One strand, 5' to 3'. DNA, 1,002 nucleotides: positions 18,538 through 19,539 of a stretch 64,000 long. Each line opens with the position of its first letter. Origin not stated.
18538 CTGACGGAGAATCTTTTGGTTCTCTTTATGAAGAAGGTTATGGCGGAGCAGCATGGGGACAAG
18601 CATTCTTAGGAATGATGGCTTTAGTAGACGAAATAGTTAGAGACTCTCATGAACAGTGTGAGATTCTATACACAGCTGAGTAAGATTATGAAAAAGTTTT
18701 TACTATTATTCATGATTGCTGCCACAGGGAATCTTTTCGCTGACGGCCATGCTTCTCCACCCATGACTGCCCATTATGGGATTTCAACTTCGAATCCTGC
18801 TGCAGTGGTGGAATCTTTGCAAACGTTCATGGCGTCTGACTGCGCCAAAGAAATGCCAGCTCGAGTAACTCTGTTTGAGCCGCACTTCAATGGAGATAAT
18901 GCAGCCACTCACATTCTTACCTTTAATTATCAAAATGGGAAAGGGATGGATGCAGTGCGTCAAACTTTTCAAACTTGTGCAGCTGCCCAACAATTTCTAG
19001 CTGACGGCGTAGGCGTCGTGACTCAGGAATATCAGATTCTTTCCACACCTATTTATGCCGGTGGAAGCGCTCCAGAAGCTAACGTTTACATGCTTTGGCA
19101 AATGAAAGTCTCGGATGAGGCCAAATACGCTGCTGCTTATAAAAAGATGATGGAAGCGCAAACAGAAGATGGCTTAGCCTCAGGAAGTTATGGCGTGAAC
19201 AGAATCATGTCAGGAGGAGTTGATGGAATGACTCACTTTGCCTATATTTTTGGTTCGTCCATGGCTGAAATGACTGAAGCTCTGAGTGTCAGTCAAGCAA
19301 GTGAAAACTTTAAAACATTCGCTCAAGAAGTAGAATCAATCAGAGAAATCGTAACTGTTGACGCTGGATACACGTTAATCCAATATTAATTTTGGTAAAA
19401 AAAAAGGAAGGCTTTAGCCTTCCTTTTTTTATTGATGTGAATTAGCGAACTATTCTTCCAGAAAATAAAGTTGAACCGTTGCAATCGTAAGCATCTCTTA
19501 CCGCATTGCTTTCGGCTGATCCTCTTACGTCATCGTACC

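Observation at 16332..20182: Block of five signal-peptide proteins of unknown function, including a tandem paralogue pair ending in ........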

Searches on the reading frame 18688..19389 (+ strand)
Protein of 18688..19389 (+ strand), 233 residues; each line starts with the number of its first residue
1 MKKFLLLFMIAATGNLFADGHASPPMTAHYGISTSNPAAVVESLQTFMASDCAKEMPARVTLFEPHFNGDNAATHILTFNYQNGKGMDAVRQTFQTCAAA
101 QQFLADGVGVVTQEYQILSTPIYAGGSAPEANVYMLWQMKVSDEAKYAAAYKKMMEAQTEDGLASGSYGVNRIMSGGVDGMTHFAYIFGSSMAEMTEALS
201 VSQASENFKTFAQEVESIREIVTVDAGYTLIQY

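Call 3: search_protein_families(library=pfam, proteins=[window:18688-19389:+], max_evalue=1)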
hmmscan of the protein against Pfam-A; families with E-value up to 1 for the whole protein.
window:18688-19389:+ (233 aa): 0 families

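Call 4: search_protein_families(library=ncbifam, proteins=[window:18688-19389:+], max_evalue=1)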
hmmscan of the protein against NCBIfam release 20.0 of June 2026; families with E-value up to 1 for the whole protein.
window:18688-19389:+ (233 aa): 0 families

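Call 8: search_solved_structures(query=window:18688-19389:+, max_evalue=10)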
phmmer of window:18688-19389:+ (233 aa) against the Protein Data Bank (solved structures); distinct sequences matched with E-value up to 10: 2.
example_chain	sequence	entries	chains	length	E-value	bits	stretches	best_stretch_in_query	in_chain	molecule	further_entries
9wyp_O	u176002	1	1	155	1.5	11.5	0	2-52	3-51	PsaO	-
7y8a_O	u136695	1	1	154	1.7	11.4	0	2-52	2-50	PsaO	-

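Call 11: find_homologous_proteins(query=window:18688-19389:+)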
Query window:18688-19389:+ (233 aa): 20 proteins with E <= 0.001 among 306 candidates.
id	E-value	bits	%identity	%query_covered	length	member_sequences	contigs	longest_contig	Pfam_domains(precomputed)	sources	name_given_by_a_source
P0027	5.5e-147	505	99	100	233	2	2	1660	-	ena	-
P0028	2.4e-146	503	98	100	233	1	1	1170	-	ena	-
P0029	1.4e-145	500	97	100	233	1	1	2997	-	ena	-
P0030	2.1e-145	500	97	100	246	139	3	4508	-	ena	-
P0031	3.5e-145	499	97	100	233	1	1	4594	-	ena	-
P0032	5.8e-137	472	91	100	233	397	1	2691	-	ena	-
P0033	2.0e-132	457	87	100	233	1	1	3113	-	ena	-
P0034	6.0e-132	456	87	100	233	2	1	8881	-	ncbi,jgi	-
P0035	7.8e-132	455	87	100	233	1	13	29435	-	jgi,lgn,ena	jgi:hypothetical protein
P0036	1.1e-131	455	87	100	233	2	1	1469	-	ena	-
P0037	1.2e-131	455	87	100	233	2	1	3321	-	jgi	jgi:hypothetical protein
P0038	1.2e-131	455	87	100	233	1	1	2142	-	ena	-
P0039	3.3e-122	424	92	89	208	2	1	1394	-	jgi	jgi:hypothetical protein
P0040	3.2e-121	421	91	89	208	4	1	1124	-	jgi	jgi:hypothetical protein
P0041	7.4e-116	403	99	80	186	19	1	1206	-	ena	-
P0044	3.3e-36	143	37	100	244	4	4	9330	-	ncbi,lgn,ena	-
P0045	1.2e-28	118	34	93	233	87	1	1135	-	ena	-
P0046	2.5e-21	94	36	82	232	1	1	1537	PF00892.27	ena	-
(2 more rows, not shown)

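Call 14: find_encoding_contigs(protein=P0044, flank=8000, max_places=3)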
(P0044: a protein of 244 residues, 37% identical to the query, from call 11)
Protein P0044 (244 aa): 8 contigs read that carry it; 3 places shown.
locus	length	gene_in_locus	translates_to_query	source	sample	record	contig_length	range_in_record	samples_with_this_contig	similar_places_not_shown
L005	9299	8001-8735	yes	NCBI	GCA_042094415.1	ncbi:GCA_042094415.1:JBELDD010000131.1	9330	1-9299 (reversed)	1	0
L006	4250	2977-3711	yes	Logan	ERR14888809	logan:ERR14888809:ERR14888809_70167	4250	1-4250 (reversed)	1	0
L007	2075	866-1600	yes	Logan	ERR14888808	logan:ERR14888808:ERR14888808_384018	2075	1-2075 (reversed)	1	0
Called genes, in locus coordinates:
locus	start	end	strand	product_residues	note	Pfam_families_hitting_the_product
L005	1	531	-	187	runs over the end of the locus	?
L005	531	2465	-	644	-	PF00890:FAD_binding_2, PF02910:Succ_DH_flav_C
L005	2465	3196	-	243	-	PF01127:Sdh_cyt (faint)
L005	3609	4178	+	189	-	-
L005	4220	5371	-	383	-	PF00144:Beta-lactamase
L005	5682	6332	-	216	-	PF00072:Response_reg, PF00196:GerE, PF08281:Sigma70_r4_2 (weak), PF13384:HTH_23 (faint)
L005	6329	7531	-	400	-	PF07730:HisKA_3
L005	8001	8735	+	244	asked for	-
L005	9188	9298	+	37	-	?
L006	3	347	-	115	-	?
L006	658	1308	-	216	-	PF00072:Response_reg, PF00196:GerE, PF08281:Sigma70_r4_2 (weak), PF13384:HTH_23 (faint)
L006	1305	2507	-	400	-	PF07730:HisKA_3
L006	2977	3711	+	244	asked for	-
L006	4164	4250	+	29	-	?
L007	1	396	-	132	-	?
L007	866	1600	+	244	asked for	-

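Call 15: find_encoding_contigs(protein=P0046, flank=8000, max_places=2)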
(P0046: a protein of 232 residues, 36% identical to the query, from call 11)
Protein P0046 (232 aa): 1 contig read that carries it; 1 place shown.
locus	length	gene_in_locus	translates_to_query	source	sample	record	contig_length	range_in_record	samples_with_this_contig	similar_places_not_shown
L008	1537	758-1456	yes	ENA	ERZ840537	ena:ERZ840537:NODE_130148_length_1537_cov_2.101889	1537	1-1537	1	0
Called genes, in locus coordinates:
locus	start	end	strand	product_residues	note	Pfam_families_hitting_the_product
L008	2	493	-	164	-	?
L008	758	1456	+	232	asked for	PF00892:EamA (weak)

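Call 33: search_solved_structures(query=A2, max_evalue=10, show_alignments=2)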
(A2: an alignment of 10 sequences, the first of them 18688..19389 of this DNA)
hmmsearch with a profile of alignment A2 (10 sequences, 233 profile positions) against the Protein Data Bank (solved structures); distinct sequences matched with E-value up to 10: 0.

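Call 34: find_related_loci(query=A2, collection=genome_contigs, flank=8000)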
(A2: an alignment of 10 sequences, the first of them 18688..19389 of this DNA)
Query A2 (233 aa) in genome_contigs; peptide patterns used: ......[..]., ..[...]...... (x = any residue, [..] = any of these).
72 stretches matched a pattern; 18 encode a relative of the query (tblastn E <= 1e-3); 18 distinct loci.
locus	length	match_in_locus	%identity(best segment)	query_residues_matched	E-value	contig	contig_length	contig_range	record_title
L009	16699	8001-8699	100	1-233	1e-159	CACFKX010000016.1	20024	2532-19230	uncultured SAR86 cluster bacterium isolate AG-908-F10 genome assembly, contig: AG-908-F10_NODE_16, whole genome shotgun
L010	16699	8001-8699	98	1-233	7e-157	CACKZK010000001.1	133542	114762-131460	uncultured SAR86 cluster bacterium isolate AG-461-A21 genome assembly, contig: AG-461-A21_NODE_1, whole genome shotgun s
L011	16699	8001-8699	97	1-233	2e-156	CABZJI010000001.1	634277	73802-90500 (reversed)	MAG: uncultured SAR86 cluster bacterium isolate AG-337-I17 genome assembly, contig: AG-337-I17_NODE_1, whole genome shot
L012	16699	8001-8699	91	1-233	3e-147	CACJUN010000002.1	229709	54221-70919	MAG: uncultured SAR86 cluster bacterium isolate AG-453-B11 genome assembly, contig: AG-453-B11_NODE_2, whole genome shot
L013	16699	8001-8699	91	1-233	2e-146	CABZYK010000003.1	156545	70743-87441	MAG: uncultured SAR86 cluster bacterium isolate AG-896-P11 genome assembly, contig: AG-896-P11_NODE_3, whole genome shot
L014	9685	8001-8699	90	1-233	6e-146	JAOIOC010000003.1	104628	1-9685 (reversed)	SAR86 cluster bacterium isolate AH-736-O06 AH-736-O06_NODE_3, whole genome shotgun sequence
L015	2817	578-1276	88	1-233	4e-149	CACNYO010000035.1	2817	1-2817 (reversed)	MAG: uncultured SAR86 cluster bacterium isolate AH-287-I17 genome assembly, contig: AH-287-I17_NODE_35, whole genome sho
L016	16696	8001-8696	55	1-233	2e-87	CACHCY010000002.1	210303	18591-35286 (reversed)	uncultured SAR86 cluster bacterium isolate AG-911-D02 genome assembly, contig: AG-911-D02_NODE_2, whole genome shotgun s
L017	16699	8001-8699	91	1-233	1e-146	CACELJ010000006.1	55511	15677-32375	uncultured SAR86 cluster bacterium isolate AG-905-N06 genome assembly, contig: AG-905-N06_NODE_6, whole genome shotgun s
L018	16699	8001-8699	91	1-233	2e-147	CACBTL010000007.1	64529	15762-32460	uncultured SAR86 cluster bacterium isolate AG-359-K03 genome assembly, contig: AG-359-K03_NODE_7, whole genome shotgun s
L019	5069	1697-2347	35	15-233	4e-32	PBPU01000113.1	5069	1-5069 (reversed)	MAG: Acidimicrobiaceae bacterium isolate RS349 TaraRedSea_contig_48596, whole genome shotgun sequence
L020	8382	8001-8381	42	2-126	5e-25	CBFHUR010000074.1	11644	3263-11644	MAG: Candidatus Binatia bacterium isolate Co_bin_149_indstr genome assembly, contig: Co_bin_149_indstr_c74, whole genome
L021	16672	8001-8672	28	4-224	2e-13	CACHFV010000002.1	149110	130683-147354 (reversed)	uncultured SAR86 cluster bacterium isolate AG-911-K08 genome assembly, contig: AG-911-K08_NODE_2, whole genome shotgun s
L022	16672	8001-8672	28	4-224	3e-13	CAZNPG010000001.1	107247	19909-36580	MAG TPA_asm: uncultured Gammaproteobacteria bacterium isolate binchicken_co222_275 genome assembly, contig: NODE_67_leng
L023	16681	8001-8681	28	1-224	3e-12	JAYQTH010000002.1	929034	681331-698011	MAG: Gammaproteobacteria bacterium isolate SD3109_NP_metabat_bins_2.tsv.409 contig_16455_pilon, whole genome shotgun seq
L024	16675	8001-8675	27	2-224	4e-12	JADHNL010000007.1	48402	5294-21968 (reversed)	MAG: SAR86 cluster bacterium isolate BS301-5m-G67 BS301-5m-C791, whole genome shotgun sequence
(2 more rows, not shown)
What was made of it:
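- D-like genes occur alone in Binatia and Acidimicrobiia MAGs (calls 14 and 34).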

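Call 41: search_protein_families(library=pfam, proteins=[L024:6531-7322:-, L024:7995-8705:+, L021:7989-8702:+, P0044, P0045, L012:5828-6523:+, L016:7291-7995:+], max_evalue=5)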
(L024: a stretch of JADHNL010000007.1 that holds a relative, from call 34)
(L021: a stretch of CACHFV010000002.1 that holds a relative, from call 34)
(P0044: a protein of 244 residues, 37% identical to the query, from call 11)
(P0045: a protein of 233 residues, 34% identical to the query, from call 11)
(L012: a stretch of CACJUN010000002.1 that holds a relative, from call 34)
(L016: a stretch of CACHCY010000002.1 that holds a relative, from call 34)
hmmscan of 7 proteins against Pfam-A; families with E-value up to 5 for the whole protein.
L024:6531-7322:- (263 aa): 2 families
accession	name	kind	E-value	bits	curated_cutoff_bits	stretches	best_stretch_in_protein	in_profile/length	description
PF08139.17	LPAM_1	-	0.0063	17.3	20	1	1-18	1-18/18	Prokaryotic membrane lipoprotein lipid attachment site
PF20101.4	DUF6491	-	0.15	12.5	27.5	1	2-72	3-65/138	Family of unknown function (DUF6491)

L024:7995-8705:+ (236 aa): 0 families

L021:7989-8702:+ (237 aa): 0 families

P0044 (244 aa): 0 families

P0045 (233 aa): 1 family
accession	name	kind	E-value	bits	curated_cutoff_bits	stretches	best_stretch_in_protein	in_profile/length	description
PF20319.3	DUF6614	-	0.013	16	25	1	142-206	14-77/116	Family of unknown function (DUF6614)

L012:5828-6523:+ (231 aa): 3 families
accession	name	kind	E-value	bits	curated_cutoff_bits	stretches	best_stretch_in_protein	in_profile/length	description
PF22813.1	TcaA_2nd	-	0.0025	18.6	26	1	27-58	29-60/103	TcaA protein second domain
PF07045.17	DUF1330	-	0.15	12.9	23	1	29-86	6-65/94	Domain of unknown function (DUF1330)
PF16987.10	KIX_2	-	0.26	11.6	25.6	0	129-153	24-51/83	KIX domain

L016:7291-7995:+ (234 aa): 1 family
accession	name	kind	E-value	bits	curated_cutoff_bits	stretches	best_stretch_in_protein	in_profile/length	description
PF00873.25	ACR_tran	-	0.046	11.8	28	1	130-196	180-243/1021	AcrB/AcrD/AcrF family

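Call 47: predict_structure(alignment_id=A2)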
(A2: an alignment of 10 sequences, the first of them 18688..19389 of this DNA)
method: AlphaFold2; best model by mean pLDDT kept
length: 233 residues; sequences in the alignment: 10
mean_pLDDT: 83.1   pTM: 0.77
mean pLDDT of the five models: 83.1, 78.8, 68.4, 56.3, 48.4
residues with pLDDT >= 90: 99; 70-90: 105; 50-70: 8; < 50: 21
segments of 3 or more residues with pLDDT < 50: 1-21
pLDDT, mean of each block of 10 residues (from residue 1): 41 43 78 89 92 91 81 89 85 92 83 91 78 87 96 89 82 88 90 75 84 95 89 90
secondary structure, 60 per line:
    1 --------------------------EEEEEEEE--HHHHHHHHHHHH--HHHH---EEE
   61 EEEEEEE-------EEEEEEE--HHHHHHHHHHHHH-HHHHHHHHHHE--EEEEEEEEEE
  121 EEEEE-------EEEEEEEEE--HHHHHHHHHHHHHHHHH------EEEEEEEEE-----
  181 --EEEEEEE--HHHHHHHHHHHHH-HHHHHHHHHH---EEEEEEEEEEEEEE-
elements in order: E27-34 H37-48 H51-54 E58-67 E75-81 H84-96 H98-107 E111-125 E133-141 H144-160 E167-175 E183-189 H192-204 H206-215 E219-232

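Call 49: fold_search(model_id=the predicted structure, library=pdb)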
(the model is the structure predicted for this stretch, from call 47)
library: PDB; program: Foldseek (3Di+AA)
matches with E <= 10: 1323; with E <= 0.001: 164
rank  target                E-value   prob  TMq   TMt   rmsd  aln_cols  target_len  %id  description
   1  2pgc_C                7.0e-10  1.00  0.72  0.82   3.0       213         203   12  Crystal structure of a a marine metagenome protein (jcvi_pep_1096685590403) from uncultured marine organism at 2.53 A  (released 2007-04-24)
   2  2pgc_A                1.1e-09  1.00  0.70  0.78   3.4       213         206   12  Crystal structure of a a marine metagenome protein (jcvi_pep_1096685590403) from uncultured marine organism at 2.53 A  (released 2007-04-24)
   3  2pgc_B                1.5e-09  1.00  0.70  0.79   3.4       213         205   12  Crystal structure of a a marine metagenome protein (jcvi_pep_1096685590403) from uncultured marine organism at 2.53 A  (released 2007-04-24)
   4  3f44                  4.5e-09  1.00  0.61  0.66   4.5       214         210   13  Crystal structure of putative monooxygenase (YP_193413.1) from Lactobacillus acidophilus NCFM at 1.55 A resolution (released 2008-11-18)
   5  4wws_B                2.6e-08  1.00  0.51  0.51   6.4       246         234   13  Structure of Chlorite dismutase-like Protein from Listeria monocytogenes (released 2015-02-04)
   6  5loq_B                3.5e-08  1.00  0.51  0.51   6.6       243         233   13  Structure of coproheme bound HemQ from Listeria monocytogenes (released 2016-10-26)
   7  5loq_D                3.7e-08  1.00  0.53  0.50   6.8       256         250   12  Structure of coproheme bound HemQ from Listeria monocytogenes (released 2016-10-26)
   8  6fxj_B                5.1e-08  1.00  0.51  0.50   6.6       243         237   13  Structure of coproheme decarboxylase from Listeria monocytogenes in complex with iron coproporphyrin III (released 2019-07-10)
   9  4wws_C                6.5e-08  1.00  0.51  0.51   6.4       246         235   13  Structure of Chlorite dismutase-like Protein from Listeria monocytogenes (released 2015-02-04)
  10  4wws_D                6.5e-08  1.00  0.51  0.51   6.4       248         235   13  Structure of Chlorite dismutase-like Protein from Listeria monocytogenes (released 2015-02-04)
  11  5loq_E                8.9e-08  1.00  0.53  0.52   6.2       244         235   12  Structure of coproheme bound HemQ from Listeria monocytogenes (released 2016-10-26)
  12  5loq_A                1.1e-07  1.00  0.51  0.49   6.9       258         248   13  Structure of coproheme bound HemQ from Listeria monocytogenes (released 2016-10-26)
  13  4wws_A                1.2e-07  1.00  0.51  0.48   7.1       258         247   13  Structure of Chlorite dismutase-like Protein from Listeria monocytogenes (released 2015-02-04)
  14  5loq_C                1.4e-07  1.00  0.52  0.51   6.2       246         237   12  Structure of coproheme bound HemQ from Listeria monocytogenes (released 2016-10-26)
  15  3mcs_B                1.5e-07  1.00  0.58  0.61   4.7       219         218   10  Crystal structure of Putative monooxygenase (FN1347) from FUSOBACTERIUM NUCLEATUM SUBSP. NUCLEATUM ATCC 25586 at 2.55  (released 2010-05-19)
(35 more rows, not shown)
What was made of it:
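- Many Cld, HemQ and DyP structures match the D model at E 1e-8 to 1e-6 (call 49).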

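Call 65: search_protein_families(library=pfam, proteins=[L021:4905-5465:+, L021:5462-6445:+, L021:6432-7307:+, L021:7300-7923:+, L021:3078-3998:+, L024:5964-6452:-, L024:8776-9588:+, L021:8744-9745:-], max_evalue=0.01)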
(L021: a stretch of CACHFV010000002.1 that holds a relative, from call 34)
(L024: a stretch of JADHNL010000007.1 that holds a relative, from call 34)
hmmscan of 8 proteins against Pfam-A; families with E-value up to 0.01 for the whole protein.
L021:4905-5465:+ (186 aa): 0 families

L021:5462-6445:+ (327 aa): 1 family
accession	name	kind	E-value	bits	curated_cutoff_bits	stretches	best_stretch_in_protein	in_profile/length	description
PF02628.20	COX15-CtaA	-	7.9e-67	226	29.9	1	11-312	5-321/322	Cytochrome oxidase assembly protein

L021:6432-7307:+ (291 aa): 1 family
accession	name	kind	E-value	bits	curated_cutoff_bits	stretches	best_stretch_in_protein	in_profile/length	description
PF01040.23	UbiA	-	2e-58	198.1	34.2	1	20-267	3-244/250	UbiA prenyltransferase family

L021:7300-7923:+ (207 aa): 2 families
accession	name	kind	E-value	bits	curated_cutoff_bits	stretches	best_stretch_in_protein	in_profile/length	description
PF02630.20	SCO1-SenC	-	2.9e-30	105.4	22.8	1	52-182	3-133/134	SCO1/SenC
PF00578.27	AhpC-TSA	-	1.2e-06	28.9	26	1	49-130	4-84/124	AhpC/TSA family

L021:3078-3998:+ (306 aa): 1 family
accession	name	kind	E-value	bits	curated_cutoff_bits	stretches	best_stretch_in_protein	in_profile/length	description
PF00510.24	COX3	-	1.3e-52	179.7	23.8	2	171-305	126-255/258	Cytochrome c oxidase subunit III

L024:5964-6452:- (162 aa): 1 family
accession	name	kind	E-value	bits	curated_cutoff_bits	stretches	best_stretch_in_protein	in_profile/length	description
PF08547.18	CIA30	-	2.3e-16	60.6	24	1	18-144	9-144/157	Complex I intermediate-associated protein 30 (CIA30)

L024:8776-9588:+ (270 aa): 1 family
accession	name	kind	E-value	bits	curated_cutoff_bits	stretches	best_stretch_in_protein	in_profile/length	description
PF03630.20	Fumble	-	4.9e-12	46.1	28.5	1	94-223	150-291/334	Fumble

L021:8744-9745:- (333 aa): 4 families
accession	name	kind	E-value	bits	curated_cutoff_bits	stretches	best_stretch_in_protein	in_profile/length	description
PF00107.32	ADH_zinc_N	-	4.1e-21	75.7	31.8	1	151-279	1-117/129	Zinc-binding dehydrogenase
PF08240.17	ADH_N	-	1.5e-16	60.9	23.5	1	26-110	1-104/104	Alcohol dehydrogenase GroES-like domain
PF13602.12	ADH_zinc_N_2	-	1.8e-13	52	27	1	184-330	2-134/134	Zinc-binding dehydrogenase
PF02670.22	DXP_reductoisom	-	0.0037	18.4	21.7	1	143-215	1-78/129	1-deoxy-D-xylulose 5-phosphate reductoisomerase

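Call 71: search_solved_structures(query=A4, max_evalue=10, show_alignments=1)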
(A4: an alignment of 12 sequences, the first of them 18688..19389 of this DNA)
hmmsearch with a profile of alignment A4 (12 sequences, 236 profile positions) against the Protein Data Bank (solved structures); distinct sequences matched with E-value up to 10: 3.
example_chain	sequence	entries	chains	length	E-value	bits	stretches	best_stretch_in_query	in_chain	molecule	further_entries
3uz0_B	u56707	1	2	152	0.38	13.8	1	42-132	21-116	Stage II sporulation protein Q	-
3rjv_A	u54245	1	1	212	0.47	13.5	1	126-191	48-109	Putative Sel1 repeat protein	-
2dy7_A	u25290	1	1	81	0.86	12.6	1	74-119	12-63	Chromo domain protein 1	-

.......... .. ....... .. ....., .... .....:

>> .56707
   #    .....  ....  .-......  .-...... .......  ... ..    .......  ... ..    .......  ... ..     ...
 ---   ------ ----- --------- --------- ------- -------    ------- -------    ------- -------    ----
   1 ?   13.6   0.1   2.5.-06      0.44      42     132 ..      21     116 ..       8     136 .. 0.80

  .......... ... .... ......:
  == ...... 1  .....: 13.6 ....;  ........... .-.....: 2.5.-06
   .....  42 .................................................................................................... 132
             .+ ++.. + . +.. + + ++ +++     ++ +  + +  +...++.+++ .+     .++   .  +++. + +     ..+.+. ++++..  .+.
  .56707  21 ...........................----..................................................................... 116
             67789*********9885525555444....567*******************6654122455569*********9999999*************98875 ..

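Call 80: find_related_loci(query=A4, collection=metagenome_contigs, flank=6000)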
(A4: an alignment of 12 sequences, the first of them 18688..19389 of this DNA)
Query A4 (233 aa) in metagenome_contigs; peptide patterns used: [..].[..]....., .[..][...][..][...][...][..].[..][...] (x = any residue, [..] = any of these).
112 stretches matched a pattern; 34 encode a relative of the query (tblastn E <= 1e-3); 34 distinct loci.
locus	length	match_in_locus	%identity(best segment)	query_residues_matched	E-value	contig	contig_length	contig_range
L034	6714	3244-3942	100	1-233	4e-160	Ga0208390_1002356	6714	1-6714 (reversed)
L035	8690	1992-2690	91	1-233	2e-147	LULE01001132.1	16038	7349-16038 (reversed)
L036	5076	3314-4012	91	1-233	2e-148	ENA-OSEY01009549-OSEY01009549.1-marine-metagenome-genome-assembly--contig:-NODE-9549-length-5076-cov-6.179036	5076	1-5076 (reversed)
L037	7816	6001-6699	91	1-233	4e-146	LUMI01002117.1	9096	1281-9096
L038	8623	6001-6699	88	1-233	3e-143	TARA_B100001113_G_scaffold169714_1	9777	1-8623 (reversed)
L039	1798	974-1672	88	1-233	2e-153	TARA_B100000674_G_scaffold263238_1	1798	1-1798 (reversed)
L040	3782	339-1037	88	1-233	2e-146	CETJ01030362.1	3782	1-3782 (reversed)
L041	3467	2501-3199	55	1-233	1e-90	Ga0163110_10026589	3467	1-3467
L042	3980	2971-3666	55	1-233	9e-89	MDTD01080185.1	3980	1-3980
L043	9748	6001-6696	54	1-233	5e-86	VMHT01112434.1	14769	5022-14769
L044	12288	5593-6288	54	1-233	5e-86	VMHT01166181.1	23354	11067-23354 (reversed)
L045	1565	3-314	97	130-233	3e-67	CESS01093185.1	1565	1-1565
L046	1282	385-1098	37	2-233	1e-43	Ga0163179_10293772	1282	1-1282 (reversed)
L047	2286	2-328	51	125-233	2e-35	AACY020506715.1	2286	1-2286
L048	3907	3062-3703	35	18-233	4e-32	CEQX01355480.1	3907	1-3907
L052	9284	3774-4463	33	1-230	2e-29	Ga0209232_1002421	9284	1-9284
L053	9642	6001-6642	30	17-232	7e-17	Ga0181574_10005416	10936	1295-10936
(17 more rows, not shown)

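Call 102: search_protein_families(library=pfam, proteins=[L052:1827-2966:-, L052:4503-5741:-, L052:7025-7432:+, L052:7678-8184:-, L053:782-2581:-, L053:2948-3589:+, L053:7556-9175:+], max_evalue=0.01)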
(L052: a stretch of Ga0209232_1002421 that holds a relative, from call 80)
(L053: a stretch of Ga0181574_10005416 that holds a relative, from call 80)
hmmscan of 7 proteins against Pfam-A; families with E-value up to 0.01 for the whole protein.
L052:1827-2966:- (379 aa): 1 family
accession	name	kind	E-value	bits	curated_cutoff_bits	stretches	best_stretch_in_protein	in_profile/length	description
PF00589.27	Phage_integrase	-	1.9e-10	41.2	27.1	1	181-341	8-165/172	Phage integrase family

L052:4503-5741:- (412 aa): 0 families

L052:7025-7432:+ (135 aa): 0 families

L052:7678-8184:- (168 aa): 1 family
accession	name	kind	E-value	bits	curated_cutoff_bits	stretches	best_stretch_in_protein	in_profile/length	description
PF02469.27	Fasciclin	-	4.8e-34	117.7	22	1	49-167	3-123/123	Fasciclin domain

L053:782-2581:- (599 aa): 3 families
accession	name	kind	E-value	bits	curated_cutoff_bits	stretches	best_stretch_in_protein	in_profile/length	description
PF00501.34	AMP-binding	-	2.6e-46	158.6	29.9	1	49-375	12-328/384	AMP-binding enzyme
PF13193.12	AMP-binding_C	-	4.6e-06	27.9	24.5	1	491-561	8-76/76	AMP-binding enzyme C-terminal domain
PF16177.11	ACAS_N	-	0.0026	18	27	0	17-40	31-54/55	Acetyl-coenzyme A synthetase N-terminus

L053:2948-3589:+ (213 aa): 0 families

L053:7556-9175:+ (539 aa): 1 family
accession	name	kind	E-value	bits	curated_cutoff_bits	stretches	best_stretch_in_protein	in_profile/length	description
PF00474.23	SSF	-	6.6e-42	144.3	22.8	1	37-451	1-406/406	Sodium:solute symporter family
